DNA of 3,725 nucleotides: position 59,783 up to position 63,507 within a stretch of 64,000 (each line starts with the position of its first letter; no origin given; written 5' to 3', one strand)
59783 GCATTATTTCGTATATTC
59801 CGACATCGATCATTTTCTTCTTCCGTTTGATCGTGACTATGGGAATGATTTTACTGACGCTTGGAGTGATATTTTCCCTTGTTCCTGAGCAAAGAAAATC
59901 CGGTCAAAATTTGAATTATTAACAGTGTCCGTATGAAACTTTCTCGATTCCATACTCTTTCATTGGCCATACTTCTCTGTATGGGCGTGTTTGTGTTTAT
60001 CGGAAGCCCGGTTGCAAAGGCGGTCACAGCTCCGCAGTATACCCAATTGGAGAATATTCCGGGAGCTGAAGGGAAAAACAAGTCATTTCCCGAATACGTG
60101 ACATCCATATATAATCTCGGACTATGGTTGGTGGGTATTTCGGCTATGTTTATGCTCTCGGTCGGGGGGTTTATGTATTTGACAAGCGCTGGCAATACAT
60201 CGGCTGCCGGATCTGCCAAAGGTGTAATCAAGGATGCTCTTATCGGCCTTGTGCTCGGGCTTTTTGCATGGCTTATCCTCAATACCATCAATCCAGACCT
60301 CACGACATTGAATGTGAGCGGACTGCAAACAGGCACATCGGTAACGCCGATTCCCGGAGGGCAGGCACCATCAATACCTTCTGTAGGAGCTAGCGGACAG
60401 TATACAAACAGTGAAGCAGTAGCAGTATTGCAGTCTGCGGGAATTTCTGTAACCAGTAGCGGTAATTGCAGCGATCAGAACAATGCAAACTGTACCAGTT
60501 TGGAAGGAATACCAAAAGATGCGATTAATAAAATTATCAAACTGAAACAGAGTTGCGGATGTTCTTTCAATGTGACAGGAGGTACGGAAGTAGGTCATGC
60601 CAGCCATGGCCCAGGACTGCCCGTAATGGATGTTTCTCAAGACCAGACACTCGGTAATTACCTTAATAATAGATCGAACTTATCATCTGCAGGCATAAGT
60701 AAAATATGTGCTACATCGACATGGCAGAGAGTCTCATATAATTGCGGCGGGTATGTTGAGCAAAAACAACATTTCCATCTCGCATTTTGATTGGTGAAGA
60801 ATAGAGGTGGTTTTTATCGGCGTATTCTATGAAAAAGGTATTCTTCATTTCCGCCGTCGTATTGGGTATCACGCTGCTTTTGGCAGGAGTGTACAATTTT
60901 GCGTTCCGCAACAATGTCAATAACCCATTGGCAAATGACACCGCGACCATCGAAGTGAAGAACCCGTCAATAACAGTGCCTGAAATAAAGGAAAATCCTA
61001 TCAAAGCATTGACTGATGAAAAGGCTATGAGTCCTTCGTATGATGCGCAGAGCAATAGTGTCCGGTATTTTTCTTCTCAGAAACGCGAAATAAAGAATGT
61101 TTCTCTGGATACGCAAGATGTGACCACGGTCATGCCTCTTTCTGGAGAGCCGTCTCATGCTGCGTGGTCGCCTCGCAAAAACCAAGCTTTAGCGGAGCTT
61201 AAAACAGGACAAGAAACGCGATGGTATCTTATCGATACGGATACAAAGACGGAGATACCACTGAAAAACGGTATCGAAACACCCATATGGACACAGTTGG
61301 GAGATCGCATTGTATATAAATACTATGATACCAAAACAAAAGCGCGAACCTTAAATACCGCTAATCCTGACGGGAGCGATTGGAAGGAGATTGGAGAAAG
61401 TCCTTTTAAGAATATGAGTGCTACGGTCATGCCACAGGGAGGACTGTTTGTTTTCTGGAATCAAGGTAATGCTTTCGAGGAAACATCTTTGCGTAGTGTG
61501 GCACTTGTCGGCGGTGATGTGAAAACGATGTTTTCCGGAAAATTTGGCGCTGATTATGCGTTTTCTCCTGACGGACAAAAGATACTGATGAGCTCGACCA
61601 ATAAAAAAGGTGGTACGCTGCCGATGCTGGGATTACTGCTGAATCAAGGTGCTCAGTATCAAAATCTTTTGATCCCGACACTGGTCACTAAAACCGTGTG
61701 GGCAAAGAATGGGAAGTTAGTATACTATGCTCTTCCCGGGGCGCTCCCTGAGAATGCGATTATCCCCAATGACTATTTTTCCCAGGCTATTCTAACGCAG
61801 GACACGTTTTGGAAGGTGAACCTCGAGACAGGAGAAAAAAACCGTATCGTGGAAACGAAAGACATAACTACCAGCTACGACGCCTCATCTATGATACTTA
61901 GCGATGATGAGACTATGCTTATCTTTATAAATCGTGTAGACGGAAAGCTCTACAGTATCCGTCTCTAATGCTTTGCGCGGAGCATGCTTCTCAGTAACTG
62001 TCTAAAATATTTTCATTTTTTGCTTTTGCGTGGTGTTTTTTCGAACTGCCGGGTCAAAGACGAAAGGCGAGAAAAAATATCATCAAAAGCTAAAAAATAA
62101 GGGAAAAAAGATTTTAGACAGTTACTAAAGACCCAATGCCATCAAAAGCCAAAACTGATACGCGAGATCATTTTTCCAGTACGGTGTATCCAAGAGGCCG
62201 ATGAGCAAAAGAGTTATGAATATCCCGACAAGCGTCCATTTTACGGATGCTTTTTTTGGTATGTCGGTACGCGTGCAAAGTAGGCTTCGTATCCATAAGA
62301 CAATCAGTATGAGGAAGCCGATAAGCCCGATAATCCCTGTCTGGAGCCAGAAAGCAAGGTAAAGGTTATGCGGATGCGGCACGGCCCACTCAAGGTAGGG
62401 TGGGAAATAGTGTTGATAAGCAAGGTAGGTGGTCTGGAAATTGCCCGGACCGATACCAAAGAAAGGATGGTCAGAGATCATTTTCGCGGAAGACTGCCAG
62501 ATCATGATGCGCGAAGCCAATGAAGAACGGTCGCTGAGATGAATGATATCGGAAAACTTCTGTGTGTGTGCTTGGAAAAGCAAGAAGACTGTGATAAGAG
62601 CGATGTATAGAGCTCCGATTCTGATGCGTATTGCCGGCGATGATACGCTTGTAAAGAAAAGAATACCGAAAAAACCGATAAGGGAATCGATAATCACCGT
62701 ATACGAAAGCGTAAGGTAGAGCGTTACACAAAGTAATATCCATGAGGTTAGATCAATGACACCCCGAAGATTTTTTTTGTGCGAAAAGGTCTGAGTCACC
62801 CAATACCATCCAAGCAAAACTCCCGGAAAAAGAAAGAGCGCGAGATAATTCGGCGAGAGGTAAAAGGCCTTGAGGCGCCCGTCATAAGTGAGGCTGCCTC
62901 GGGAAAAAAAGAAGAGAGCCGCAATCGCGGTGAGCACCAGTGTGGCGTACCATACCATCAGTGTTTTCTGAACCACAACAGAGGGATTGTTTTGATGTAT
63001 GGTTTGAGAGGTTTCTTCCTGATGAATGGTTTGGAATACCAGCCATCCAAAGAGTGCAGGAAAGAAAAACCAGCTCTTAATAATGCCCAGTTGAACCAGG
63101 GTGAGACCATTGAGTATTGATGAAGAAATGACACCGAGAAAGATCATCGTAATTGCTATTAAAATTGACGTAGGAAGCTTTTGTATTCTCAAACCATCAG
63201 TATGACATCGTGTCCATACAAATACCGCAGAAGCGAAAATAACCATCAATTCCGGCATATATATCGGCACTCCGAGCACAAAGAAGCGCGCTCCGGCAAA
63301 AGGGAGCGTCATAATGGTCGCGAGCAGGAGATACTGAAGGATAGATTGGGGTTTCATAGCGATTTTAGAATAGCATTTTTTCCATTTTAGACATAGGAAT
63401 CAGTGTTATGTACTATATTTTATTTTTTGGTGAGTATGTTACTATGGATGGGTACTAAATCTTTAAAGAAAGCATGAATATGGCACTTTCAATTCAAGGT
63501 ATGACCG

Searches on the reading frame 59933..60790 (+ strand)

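Call 13: search_protein_families(library=pfam, max_evalue=0.000001, proteins=[window:59933-60790:+])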
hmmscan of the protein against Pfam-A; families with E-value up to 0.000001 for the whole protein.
window:59933-60790:+ (285 aa): 1 family
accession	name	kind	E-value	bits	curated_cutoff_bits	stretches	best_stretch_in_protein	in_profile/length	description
PF18895.5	T4SS_pilin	-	1e-07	32.3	26.6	1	57-119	10-71/71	Type IV secretion system pilin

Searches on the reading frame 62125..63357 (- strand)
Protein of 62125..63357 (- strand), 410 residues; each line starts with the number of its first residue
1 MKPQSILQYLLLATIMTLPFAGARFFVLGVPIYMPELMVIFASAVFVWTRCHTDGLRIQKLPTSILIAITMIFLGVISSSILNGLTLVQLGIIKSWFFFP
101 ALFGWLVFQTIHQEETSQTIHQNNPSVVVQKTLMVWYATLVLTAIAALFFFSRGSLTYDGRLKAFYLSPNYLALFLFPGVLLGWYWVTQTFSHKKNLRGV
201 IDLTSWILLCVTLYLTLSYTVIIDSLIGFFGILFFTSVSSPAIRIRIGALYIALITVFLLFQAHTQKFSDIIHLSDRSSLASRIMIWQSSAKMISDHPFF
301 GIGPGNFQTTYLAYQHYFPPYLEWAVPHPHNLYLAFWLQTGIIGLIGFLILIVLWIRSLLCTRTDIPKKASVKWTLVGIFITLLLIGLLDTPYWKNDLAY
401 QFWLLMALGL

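Call 13: search_protein_families(library=pfam, max_evalue=0.000001, proteins=[window:62125-63357:-])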
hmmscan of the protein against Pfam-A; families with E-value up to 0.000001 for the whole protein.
window:62125-63357:- (410 aa): 1 family
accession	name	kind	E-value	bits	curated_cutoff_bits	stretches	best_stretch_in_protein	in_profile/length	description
PF04932.20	Wzy_C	-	3.2e-21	76.1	31.7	1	207-349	4-149/149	O-Antigen ligase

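Call 49: find_encoding_contigs(protein=window:62125-63357:-, flank=10000, max_places=3)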
Protein window:62125-63357:- (410 aa): 1 contig read that carries it; 1 place shown.
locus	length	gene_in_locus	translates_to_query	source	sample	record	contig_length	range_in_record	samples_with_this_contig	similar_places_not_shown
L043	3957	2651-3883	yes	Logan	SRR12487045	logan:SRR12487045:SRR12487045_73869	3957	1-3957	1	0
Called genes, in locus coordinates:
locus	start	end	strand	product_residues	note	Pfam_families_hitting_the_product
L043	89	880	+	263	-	PF00535:Glycos_transf_2, PF13641:Glyco_tranf_2_3 (weak), PF10111:Glyco_tranf_2_2 (faint)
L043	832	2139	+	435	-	PF04932:Wzy_C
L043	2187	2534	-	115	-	-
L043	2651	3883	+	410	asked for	PF04932:Wzy_C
